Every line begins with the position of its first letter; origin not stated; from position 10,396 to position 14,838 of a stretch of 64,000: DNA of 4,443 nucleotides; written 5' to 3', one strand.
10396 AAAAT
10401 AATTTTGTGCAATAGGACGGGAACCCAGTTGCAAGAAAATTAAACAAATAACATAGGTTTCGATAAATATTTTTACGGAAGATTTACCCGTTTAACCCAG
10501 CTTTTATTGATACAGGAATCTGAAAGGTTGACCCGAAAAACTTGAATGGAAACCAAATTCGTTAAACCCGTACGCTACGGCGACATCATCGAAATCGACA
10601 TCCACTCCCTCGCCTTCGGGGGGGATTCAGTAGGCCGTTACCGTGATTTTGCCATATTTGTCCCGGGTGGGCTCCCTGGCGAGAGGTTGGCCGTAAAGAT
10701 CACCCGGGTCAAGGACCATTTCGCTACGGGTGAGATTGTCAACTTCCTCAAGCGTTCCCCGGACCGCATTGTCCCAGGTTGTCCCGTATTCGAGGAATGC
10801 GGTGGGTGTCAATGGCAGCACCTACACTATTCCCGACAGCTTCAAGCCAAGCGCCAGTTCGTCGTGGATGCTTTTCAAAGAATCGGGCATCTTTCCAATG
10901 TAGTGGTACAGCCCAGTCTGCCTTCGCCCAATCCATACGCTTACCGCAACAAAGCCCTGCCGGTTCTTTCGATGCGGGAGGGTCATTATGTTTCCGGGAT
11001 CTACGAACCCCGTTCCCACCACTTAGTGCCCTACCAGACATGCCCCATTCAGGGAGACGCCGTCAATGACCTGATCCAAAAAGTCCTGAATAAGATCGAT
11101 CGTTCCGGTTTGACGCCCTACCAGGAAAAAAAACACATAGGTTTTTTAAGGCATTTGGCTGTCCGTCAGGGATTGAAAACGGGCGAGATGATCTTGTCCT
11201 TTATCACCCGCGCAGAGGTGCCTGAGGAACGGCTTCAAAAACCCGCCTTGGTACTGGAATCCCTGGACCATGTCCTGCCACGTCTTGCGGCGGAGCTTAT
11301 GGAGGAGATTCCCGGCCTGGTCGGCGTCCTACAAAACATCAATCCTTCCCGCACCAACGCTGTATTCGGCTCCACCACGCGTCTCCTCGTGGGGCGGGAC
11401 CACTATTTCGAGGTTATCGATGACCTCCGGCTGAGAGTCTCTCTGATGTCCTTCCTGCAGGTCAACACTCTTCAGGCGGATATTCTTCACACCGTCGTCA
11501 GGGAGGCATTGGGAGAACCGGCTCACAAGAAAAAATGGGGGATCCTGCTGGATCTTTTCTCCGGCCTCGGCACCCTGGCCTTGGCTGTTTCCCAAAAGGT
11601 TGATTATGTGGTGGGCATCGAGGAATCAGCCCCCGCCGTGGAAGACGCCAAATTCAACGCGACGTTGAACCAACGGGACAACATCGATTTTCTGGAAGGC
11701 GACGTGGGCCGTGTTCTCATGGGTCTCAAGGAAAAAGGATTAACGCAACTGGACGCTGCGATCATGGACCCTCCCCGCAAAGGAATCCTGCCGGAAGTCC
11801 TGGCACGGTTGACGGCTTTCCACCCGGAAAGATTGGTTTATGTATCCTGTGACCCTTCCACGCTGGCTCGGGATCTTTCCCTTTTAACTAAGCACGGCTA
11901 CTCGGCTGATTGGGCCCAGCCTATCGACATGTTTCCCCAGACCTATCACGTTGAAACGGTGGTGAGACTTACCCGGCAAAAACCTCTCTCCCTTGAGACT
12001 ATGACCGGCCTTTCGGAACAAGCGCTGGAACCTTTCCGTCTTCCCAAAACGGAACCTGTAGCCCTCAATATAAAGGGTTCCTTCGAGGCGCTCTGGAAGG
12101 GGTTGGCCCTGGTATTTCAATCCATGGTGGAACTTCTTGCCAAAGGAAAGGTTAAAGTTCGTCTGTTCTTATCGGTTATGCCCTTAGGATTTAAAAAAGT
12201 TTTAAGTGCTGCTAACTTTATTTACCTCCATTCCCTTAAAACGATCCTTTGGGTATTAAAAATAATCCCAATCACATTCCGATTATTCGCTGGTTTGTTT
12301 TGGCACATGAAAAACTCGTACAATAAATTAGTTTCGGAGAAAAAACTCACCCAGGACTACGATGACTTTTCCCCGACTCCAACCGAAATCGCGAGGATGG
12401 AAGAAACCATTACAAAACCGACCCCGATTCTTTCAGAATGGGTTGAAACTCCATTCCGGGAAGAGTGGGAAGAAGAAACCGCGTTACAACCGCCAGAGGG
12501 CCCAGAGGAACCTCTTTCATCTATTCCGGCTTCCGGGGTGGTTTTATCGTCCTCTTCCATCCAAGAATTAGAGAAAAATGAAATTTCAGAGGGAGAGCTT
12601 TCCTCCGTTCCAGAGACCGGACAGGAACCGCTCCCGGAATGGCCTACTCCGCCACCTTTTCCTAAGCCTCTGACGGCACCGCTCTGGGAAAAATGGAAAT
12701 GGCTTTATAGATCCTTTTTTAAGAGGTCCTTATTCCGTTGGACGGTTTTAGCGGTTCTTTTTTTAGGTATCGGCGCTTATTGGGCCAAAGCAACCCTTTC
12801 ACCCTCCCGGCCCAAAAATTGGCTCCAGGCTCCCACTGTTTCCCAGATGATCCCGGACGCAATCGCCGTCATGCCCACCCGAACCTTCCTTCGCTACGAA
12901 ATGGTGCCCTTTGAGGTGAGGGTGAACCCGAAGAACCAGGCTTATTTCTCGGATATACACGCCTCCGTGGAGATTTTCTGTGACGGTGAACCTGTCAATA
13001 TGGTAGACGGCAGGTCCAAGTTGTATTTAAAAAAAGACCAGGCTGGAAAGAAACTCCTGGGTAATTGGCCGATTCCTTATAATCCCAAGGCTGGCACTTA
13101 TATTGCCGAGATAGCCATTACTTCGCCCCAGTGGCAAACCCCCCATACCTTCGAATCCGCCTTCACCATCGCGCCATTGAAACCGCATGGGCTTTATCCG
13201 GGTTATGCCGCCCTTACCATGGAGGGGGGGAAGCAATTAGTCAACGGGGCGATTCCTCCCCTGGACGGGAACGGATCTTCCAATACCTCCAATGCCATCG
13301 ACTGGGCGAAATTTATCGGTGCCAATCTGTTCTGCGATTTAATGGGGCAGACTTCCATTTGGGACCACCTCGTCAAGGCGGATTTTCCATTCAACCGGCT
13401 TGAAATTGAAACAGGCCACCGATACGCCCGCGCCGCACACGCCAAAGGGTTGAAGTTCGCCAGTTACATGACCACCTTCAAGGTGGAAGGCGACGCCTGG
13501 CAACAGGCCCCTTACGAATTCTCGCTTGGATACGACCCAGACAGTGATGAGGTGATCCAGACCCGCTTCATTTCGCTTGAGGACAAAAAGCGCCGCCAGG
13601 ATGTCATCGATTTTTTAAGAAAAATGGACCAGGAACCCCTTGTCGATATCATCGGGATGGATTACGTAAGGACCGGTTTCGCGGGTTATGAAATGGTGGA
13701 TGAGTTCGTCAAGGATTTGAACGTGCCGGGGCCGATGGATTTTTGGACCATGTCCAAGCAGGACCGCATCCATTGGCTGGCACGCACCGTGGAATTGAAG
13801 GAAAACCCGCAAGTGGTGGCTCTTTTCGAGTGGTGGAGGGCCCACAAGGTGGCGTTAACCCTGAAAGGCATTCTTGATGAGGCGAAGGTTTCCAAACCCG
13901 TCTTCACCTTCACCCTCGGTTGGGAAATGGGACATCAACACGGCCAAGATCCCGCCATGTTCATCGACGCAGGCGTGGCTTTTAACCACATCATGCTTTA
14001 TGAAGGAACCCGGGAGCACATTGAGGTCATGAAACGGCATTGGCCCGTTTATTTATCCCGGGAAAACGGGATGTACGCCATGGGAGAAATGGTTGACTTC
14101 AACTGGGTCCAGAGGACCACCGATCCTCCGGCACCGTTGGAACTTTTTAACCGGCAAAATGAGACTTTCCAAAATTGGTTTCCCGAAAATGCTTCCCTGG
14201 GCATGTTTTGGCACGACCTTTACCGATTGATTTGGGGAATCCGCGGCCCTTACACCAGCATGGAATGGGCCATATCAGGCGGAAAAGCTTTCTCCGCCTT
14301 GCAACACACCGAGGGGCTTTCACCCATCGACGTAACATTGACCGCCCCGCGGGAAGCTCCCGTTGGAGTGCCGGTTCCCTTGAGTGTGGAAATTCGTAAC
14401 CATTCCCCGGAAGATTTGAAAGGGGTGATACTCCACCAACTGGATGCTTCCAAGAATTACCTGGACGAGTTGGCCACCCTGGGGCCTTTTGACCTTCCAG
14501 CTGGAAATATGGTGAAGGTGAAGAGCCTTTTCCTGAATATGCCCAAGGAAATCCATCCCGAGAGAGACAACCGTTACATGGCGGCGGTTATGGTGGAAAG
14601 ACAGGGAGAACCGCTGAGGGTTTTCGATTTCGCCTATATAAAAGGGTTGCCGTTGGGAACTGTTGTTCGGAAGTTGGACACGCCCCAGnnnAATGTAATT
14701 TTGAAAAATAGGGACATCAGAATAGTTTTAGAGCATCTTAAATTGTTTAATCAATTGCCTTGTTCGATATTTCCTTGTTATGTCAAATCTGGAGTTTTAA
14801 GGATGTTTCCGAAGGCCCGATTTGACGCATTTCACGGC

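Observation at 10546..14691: Single ORF fusing an RlmD/RumA rRNA methyltransferase to a membrane-anchored extracytoplasmic TIM-barrel-like domain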

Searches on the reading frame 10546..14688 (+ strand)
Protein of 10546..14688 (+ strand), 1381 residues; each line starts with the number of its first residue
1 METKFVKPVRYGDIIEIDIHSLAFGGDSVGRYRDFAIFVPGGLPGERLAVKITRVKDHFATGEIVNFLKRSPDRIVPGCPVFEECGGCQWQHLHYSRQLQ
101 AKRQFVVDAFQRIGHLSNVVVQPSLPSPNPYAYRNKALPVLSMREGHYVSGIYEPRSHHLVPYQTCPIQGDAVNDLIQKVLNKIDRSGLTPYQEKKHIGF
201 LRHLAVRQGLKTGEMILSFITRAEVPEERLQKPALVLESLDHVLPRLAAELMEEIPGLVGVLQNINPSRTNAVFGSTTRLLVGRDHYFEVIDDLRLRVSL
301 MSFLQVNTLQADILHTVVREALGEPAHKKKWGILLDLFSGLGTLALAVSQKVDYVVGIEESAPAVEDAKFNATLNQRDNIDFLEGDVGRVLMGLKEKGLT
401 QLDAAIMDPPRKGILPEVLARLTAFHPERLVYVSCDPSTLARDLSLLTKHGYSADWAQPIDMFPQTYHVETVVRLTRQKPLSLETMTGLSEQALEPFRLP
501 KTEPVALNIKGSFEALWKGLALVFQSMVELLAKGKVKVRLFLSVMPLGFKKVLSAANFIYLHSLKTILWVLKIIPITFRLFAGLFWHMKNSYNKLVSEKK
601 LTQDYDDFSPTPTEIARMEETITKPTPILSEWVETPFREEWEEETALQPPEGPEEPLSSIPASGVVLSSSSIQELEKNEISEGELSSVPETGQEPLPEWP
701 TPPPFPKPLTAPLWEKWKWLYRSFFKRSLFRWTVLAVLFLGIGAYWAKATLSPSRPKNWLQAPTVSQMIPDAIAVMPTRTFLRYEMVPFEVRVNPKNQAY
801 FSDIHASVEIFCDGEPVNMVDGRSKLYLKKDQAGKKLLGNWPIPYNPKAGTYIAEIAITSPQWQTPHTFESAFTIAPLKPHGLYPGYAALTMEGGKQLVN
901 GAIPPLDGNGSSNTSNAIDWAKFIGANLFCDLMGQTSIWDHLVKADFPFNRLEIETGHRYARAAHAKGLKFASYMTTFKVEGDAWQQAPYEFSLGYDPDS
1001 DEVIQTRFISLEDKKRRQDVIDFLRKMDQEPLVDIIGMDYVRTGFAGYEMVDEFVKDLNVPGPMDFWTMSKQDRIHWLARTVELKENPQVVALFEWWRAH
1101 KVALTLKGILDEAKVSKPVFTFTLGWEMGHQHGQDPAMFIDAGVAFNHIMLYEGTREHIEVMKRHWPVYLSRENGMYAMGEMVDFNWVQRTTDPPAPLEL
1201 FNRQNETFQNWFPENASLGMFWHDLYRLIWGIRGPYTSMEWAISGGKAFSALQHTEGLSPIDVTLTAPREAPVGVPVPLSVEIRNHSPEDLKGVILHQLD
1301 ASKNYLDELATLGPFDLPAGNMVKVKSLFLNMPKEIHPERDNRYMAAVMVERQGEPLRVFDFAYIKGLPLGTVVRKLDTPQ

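Call 3: search_protein_families(library=pfam, proteins=[window:10546-14688:+], max_evalue=0.1)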
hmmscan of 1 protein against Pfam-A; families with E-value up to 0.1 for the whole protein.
window:10546-14688:+ (1381 aa): 6 families
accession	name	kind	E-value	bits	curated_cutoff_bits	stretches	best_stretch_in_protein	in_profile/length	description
PF05958.17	tRNA_U5-meth_tr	-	2.1e-15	57.1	23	1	327-477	198-356/357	tRNA (Uracil-5-)-methyltransferase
PF01938.26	TRAM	-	3e-10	40.3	21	1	12-65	5-61/61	TRAM domain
PF13847.12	Methyltransf_31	-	6.5e-05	23.1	27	1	334-389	7-65/145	Methyltransferase domain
PF09445.16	Methyltransf_15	-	0.00076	19.5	22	1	333-413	3-83/165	RNA cap guanine-N2 methyltransferase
PF05175.20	MTS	-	0.0015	18.7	23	1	330-410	31-107/170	Methyltransferase small domain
PF02475.24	TRM5-TYW2_MTfase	-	0.008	16.6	28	1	333-390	39-99/164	TRM5/TYW2 methyltransferase domain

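Call 4: search_protein_families(library=ncbifam, proteins=[window:10546-14688:+], max_evalue=0.1)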
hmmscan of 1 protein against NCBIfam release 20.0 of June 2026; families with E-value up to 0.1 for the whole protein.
window:10546-14688:+ (1381 aa): 13 families
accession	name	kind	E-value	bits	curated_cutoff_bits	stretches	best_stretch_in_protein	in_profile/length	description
TIGR00479.1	rumA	equivalog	2.1e-117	392.6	183.55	1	24-470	3-432/432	23S rRNA (uracil(1939)-C(5))-methyltransferase RlmD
NF009639.0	PRK13168.1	equivalog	3.7e-72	243.6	458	1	14-477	16-445/446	23S rRNA (uracil(1939)-C(5))-methyltransferase RlmD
NF002910.0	PRK03522.2-3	equivalog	4.2e-51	174.2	558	1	82-477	6-382/383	23S rRNA (uracil(747)-C(5))-methyltransferase RlmC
NF002909.0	PRK03522.2-1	equivalog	1e-44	153.2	553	1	83-477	9-373/374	23S rRNA (uracil(747)-C(5))-methyltransferase RlmC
TIGR02085.1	meth_trns_rumB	equivalog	2.5e-39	135.3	429.5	1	83-477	8-374/374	23S rRNA (uracil(747)-C(5))-methyltransferase RlmC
NF002913.0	PRK03522.2-6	equivalog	3e-16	59.7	537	2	399-477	264-340/342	23S rRNA (uracil(747)-C(5))-methyltransferase RlmC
TIGR02143.1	trmA_only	equivalog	1.2e-15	57.4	334.65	1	327-477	193-351/352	tRNA (uridine(54)-C5)-methyltransferase TrmA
NF053605.1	PyTRAM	equivalog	5.8e-10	38.8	85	1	8-63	1-56/56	TRAM domain-containing RNA chaperone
NF053718.1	23SC1962Mtase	equivalog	1.8e-07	30.3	575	1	334-410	214-289/383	23S rRNA (cytosine(1962)-C(5))-methyltransferase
NF008993.0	PRK12336.1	equivalog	5.8e-07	29.1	243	1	9-65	146-202/203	translation initiation factor IF-2 subunit beta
NF011529.0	PRK14968.1-3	equivalog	2.5e-05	23.8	162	1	327-387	31-91/198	putative methyltransferase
TIGR03534.1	RF_mod_PrmC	equivalog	6.5e-05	22.5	199.1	1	316-410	75-165/253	peptide chain release factor N(5)-glutamine methyltransferase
TIGR00537.1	hemK_rel_arch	hypoth_equivalog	0.014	15.1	87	1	334-389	23-77/179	HemK2/MTQ2 family protein methyltransferase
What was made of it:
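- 10546..11976 (+): RlmD half (residues 1-477): TRAM domain 12-65, Fe-S cysteines C79/C85/C88/C166, SAM-dependent m5U methyltransferase domain with DPPR motif, nucleophile C435 and base E470. TIGR00479 at 392.6 bits, PF01938, PF05958 (calls 3, 4).
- On RlmD / RumA family (TIGR00479; PF01938 TRAM + PF05958 tRNA_U5-meth_tr): PF05958 57.1 bits (cutoff 23) and PF01938 40.3 bits (cutoff 21) (calls 3, 4).
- On RsgI/ToxR-like bitopic transmembrane signalling proteins: The cytoplasmic domain is RlmD (call 4).
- Checked: TRAM covers 12-65 and the U5-methyltransferase domain 327-477 (calls 3, 4).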

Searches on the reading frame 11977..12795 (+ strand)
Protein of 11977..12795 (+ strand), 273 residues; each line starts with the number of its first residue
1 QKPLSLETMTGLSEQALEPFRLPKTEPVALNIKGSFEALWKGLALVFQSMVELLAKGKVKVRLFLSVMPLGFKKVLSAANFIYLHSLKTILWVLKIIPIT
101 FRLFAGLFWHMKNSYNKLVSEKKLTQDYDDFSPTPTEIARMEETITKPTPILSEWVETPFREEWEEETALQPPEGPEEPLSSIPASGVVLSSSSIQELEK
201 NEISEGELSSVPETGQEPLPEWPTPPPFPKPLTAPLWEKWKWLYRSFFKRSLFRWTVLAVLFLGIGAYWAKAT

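Call 25: search_protein_families(library=pfam, proteins=[window:11977-12795:+], max_evalue=10)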
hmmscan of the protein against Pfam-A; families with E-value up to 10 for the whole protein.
window:11977-12795:+ (273 aa): 0 families
